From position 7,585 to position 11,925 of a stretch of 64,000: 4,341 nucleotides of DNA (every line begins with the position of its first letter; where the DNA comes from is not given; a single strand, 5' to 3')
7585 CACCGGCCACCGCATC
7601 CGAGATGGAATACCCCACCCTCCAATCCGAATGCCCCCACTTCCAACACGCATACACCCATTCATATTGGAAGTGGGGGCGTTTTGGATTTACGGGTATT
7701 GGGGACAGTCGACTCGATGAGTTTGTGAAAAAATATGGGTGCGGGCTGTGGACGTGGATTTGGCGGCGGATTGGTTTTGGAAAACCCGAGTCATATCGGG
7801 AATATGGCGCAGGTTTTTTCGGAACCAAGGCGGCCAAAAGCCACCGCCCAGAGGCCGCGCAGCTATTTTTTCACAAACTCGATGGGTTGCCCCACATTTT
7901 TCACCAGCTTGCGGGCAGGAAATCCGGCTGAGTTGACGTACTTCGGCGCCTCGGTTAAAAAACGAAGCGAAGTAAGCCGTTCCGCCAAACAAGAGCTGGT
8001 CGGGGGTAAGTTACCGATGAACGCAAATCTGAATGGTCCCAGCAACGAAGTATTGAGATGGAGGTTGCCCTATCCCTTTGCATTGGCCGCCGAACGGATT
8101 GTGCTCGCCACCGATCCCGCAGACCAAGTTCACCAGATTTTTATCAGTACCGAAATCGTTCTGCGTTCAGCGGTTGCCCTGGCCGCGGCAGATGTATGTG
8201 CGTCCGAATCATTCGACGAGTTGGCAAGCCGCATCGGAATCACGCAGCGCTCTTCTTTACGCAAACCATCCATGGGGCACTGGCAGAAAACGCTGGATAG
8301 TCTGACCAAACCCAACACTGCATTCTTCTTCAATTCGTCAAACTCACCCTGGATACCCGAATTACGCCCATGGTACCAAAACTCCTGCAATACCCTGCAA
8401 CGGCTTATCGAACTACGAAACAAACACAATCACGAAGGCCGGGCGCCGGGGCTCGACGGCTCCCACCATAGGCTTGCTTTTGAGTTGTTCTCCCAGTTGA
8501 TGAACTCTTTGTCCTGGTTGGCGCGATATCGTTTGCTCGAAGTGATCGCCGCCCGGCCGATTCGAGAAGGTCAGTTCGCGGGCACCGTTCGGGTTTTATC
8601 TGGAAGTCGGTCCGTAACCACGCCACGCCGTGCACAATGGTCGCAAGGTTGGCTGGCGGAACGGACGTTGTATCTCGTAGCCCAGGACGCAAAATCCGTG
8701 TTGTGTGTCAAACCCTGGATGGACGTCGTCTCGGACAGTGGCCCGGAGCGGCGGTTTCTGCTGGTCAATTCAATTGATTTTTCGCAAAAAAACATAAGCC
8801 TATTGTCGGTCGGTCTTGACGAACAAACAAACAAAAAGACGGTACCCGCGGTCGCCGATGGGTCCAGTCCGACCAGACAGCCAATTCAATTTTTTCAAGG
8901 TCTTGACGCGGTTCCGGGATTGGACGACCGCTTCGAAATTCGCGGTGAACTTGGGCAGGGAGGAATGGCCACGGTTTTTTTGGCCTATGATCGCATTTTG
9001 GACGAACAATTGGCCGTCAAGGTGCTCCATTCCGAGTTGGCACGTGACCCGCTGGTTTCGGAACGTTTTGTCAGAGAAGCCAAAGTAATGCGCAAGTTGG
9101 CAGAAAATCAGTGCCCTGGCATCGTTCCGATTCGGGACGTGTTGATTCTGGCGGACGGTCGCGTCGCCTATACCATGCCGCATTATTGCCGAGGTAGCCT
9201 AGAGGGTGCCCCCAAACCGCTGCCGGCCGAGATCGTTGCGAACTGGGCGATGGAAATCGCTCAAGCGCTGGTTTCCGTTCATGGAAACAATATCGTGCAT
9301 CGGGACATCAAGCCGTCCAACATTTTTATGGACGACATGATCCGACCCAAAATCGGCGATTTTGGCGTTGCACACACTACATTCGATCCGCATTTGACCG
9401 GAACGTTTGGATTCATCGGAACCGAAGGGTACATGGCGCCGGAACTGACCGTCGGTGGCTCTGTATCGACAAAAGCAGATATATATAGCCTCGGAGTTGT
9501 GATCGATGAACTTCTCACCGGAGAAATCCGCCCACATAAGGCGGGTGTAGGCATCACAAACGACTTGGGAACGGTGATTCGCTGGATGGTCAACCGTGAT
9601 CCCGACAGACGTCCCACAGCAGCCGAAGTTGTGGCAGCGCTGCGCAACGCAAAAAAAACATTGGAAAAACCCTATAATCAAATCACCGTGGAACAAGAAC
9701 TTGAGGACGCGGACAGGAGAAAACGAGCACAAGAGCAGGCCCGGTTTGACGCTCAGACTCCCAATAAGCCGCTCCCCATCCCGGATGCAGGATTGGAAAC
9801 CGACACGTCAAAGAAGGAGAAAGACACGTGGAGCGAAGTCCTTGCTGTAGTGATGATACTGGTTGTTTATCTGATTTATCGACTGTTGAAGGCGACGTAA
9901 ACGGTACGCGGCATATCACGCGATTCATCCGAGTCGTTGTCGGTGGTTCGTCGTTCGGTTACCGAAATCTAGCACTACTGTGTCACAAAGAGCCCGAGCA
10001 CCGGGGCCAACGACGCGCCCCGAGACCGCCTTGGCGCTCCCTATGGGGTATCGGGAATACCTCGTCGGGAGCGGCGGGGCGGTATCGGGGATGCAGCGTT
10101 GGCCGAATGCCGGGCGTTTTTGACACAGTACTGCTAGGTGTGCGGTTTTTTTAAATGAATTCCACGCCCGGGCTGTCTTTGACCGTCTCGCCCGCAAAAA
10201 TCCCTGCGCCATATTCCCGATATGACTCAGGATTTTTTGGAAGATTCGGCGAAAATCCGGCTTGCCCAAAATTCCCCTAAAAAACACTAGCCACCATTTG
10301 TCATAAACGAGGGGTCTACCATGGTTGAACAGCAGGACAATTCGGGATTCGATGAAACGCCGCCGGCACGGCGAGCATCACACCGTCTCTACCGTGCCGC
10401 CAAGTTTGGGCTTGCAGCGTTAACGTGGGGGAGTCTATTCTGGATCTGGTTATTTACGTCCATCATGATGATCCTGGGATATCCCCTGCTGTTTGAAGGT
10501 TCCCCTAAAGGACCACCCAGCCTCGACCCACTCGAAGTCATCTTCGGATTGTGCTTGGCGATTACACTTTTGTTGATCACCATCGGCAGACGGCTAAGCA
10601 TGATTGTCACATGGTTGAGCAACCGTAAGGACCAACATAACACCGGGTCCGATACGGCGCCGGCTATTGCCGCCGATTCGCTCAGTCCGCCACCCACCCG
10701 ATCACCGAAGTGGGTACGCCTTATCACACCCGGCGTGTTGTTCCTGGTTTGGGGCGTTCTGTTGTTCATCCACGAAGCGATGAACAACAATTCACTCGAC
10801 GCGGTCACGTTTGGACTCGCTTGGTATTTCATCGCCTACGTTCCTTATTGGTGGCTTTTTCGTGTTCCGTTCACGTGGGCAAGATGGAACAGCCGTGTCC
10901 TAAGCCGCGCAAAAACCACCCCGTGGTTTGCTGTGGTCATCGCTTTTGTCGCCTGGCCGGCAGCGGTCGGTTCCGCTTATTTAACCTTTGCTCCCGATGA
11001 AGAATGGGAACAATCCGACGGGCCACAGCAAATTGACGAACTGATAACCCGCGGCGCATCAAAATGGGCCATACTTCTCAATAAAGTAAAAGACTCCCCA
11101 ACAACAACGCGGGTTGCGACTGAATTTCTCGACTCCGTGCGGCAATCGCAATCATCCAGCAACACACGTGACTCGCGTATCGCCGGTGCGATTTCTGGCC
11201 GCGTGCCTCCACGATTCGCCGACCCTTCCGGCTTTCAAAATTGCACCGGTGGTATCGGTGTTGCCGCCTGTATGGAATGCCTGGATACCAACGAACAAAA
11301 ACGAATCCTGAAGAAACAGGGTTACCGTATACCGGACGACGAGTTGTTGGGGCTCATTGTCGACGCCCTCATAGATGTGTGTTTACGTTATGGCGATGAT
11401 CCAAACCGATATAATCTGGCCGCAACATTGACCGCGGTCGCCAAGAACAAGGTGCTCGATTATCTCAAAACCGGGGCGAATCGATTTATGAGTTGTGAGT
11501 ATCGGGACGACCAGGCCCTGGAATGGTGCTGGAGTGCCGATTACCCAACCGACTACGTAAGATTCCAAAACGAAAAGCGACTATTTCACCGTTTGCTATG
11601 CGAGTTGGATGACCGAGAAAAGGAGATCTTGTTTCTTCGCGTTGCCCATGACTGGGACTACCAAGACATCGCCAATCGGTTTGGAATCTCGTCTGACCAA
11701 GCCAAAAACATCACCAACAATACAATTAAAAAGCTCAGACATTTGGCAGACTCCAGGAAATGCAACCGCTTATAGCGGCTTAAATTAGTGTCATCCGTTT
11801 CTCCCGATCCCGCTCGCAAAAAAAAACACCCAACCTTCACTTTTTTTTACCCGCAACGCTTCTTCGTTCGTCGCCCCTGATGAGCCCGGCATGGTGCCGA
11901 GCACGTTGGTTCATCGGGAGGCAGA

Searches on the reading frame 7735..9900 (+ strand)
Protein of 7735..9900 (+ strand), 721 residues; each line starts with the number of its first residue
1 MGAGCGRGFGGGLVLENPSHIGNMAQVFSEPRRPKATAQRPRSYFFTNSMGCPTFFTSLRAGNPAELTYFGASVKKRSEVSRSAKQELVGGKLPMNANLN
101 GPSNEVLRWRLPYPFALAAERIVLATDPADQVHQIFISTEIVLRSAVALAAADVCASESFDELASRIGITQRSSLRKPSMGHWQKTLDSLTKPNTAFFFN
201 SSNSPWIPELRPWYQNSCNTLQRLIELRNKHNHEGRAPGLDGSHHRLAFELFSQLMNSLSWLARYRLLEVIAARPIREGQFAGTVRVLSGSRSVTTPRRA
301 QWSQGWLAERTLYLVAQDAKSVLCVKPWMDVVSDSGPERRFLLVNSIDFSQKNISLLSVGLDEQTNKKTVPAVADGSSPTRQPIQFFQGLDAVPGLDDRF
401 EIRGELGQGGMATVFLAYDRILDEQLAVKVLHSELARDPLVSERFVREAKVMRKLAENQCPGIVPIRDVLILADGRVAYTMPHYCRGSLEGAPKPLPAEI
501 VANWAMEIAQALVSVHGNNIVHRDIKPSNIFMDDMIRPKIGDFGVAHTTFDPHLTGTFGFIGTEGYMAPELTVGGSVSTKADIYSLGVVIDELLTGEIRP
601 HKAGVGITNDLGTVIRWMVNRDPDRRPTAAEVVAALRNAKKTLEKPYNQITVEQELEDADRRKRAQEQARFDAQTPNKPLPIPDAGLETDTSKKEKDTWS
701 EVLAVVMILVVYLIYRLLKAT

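Call 52: search_protein_families(library=pfam, proteins=[window:7735-9900:+], max_evalue=0.00001)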
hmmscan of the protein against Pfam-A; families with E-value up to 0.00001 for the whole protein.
window:7735-9900:+ (721 aa): 2 families
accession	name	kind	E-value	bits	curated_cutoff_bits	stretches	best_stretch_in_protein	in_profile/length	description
PF00069.31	Pkinase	-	3.4e-36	125.4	31.7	1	401-598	2-195/263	Protein kinase domain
PF07714.23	PK_Tyr_Ser-Thr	-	5.6e-21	75.4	23.1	1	402-597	3-202/258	Protein tyrosine and serine/threonine kinase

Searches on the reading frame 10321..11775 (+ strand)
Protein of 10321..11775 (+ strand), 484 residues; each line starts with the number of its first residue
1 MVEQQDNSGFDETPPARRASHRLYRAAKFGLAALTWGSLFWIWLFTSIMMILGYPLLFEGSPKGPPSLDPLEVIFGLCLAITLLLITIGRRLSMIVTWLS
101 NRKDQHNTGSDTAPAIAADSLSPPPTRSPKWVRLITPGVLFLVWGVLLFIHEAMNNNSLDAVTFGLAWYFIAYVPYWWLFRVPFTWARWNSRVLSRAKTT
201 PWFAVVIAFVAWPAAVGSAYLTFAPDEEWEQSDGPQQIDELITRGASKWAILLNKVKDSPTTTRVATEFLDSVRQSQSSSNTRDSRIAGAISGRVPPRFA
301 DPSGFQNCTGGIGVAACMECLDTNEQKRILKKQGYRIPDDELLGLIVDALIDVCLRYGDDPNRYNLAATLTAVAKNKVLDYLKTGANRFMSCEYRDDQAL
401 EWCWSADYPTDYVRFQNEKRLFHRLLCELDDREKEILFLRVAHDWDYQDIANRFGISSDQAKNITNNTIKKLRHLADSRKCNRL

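Call 52: search_protein_families(library=pfam, proteins=[window:10321-11775:+], max_evalue=0.00001)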
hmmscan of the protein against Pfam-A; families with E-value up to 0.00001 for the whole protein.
window:10321-11775:+ (484 aa): 2 families
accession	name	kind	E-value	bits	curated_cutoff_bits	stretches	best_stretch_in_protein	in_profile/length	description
PF04545.22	Sigma70_r4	-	4.8e-08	32.8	24.1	1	426-474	2-50/50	Sigma-70, region 4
PF08281.18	Sigma70_r4_2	-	3.5e-07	30.2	25.7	1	420-462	2-44/54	Sigma-70, region 4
